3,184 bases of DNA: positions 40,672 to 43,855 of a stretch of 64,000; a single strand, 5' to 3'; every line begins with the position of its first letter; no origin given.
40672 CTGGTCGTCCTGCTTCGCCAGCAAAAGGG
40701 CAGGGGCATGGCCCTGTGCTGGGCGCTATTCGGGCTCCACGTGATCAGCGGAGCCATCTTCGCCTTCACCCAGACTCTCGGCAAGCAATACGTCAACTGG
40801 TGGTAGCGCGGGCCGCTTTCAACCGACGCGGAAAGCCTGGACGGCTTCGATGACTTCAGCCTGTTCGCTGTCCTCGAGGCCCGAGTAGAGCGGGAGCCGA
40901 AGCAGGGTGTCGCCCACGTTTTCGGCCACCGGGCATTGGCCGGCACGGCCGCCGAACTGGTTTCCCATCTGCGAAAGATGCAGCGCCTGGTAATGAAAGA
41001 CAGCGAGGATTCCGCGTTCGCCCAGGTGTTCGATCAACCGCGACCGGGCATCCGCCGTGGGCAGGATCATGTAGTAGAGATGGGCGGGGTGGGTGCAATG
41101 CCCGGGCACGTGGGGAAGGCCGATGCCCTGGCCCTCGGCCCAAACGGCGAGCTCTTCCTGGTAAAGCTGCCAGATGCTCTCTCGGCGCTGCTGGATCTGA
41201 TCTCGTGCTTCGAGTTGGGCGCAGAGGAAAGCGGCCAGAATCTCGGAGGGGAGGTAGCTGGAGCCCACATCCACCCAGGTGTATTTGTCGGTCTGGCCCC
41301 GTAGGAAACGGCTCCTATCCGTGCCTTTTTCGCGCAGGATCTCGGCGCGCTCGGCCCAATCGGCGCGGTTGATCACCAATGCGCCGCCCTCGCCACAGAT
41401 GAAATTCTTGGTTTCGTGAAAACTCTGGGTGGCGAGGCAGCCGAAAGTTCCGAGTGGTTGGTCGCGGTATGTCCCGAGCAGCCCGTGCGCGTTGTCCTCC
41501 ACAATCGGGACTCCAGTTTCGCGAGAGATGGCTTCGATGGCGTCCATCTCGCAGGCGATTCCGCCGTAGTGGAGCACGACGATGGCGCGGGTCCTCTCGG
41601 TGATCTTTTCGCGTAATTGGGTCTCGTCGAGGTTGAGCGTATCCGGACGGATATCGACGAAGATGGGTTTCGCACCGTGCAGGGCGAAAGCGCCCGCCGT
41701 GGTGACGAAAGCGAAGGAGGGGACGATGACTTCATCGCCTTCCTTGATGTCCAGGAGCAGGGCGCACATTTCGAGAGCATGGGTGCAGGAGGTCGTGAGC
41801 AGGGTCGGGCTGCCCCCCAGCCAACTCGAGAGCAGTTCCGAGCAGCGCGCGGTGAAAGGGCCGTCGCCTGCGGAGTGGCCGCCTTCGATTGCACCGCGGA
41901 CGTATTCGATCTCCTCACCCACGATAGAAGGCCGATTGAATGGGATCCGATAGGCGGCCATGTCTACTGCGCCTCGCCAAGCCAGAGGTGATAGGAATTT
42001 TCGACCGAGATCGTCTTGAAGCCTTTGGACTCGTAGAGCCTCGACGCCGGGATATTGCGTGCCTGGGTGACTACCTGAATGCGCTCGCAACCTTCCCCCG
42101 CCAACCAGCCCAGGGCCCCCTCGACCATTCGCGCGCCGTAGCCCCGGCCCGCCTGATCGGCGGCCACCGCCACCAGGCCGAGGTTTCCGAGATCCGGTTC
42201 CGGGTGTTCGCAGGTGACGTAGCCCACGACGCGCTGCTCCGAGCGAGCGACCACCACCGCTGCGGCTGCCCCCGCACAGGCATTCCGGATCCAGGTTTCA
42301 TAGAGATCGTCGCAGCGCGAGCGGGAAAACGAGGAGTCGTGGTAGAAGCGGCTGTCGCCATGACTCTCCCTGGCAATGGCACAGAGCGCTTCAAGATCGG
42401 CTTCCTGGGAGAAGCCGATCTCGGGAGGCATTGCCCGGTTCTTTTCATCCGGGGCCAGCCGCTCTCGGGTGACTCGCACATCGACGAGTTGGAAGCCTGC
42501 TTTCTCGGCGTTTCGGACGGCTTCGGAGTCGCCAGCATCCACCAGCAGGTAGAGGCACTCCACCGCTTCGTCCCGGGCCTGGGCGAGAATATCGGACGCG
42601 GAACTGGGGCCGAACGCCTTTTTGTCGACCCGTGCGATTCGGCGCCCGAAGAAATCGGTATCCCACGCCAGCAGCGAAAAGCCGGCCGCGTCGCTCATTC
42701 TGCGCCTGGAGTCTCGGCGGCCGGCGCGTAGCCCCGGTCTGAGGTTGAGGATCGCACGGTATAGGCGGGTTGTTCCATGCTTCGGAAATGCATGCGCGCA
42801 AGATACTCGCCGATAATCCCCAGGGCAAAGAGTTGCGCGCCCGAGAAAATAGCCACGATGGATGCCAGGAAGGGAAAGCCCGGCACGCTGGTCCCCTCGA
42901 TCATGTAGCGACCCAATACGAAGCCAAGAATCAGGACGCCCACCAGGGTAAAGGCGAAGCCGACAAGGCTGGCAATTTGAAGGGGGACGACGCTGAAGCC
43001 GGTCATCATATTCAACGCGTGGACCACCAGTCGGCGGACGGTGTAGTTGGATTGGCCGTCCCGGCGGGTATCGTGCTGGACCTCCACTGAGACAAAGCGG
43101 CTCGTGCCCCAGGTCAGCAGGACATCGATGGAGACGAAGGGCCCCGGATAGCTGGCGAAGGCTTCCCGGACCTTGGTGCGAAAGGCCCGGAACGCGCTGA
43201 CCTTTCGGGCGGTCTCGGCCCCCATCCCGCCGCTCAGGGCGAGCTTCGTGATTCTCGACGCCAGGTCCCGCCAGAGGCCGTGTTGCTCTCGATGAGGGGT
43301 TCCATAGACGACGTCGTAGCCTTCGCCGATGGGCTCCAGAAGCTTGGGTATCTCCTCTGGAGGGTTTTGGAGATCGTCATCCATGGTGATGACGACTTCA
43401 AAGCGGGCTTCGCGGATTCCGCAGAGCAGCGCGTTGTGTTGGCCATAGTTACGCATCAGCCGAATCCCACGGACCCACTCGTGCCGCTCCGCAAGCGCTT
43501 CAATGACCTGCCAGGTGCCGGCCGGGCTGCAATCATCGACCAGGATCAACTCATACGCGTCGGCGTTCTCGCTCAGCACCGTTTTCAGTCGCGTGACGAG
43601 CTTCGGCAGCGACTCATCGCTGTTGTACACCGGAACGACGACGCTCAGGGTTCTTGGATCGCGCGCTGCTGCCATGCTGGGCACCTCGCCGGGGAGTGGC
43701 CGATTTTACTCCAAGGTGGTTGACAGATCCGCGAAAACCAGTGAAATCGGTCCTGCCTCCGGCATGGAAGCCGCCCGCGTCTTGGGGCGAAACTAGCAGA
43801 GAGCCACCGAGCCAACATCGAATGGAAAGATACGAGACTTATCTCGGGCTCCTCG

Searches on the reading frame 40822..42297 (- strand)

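Call 47: search_protein_families(library=pfam, proteins=[window:40822-42297:-], max_evalue=0.0001)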
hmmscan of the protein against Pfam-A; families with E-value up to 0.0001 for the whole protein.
window:40822-42297:- (492 aa): 2 families
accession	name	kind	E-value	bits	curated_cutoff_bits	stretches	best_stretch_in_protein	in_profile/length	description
PF01041.23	DegT_DnrJ_EryC1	-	2.5e-84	284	19.8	1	125-487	3-360/360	DegT/DnrJ/EryC1/StrS aminotransferase family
PF00155.27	Aminotran_1_2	-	9.6e-07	28.7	19.7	1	136-272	31-189/361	Aminotransferase class I and II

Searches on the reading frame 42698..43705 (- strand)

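Call 47: search_protein_families(library=pfam, proteins=[window:42698-43705:-], max_evalue=0.0001)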
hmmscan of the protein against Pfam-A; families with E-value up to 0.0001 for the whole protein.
window:42698-43705:- (336 aa): 2 families
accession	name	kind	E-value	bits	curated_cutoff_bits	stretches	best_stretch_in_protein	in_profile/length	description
PF00535.33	Glycos_transf_2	-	1.3e-29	103.8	23.3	1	21-148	1-126/168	Glycosyl transferase family 2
PF13641.12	Glyco_tranf_2_3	-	3.6e-06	27.6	27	1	17-140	1-126/230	Glycosyltransferase like family 2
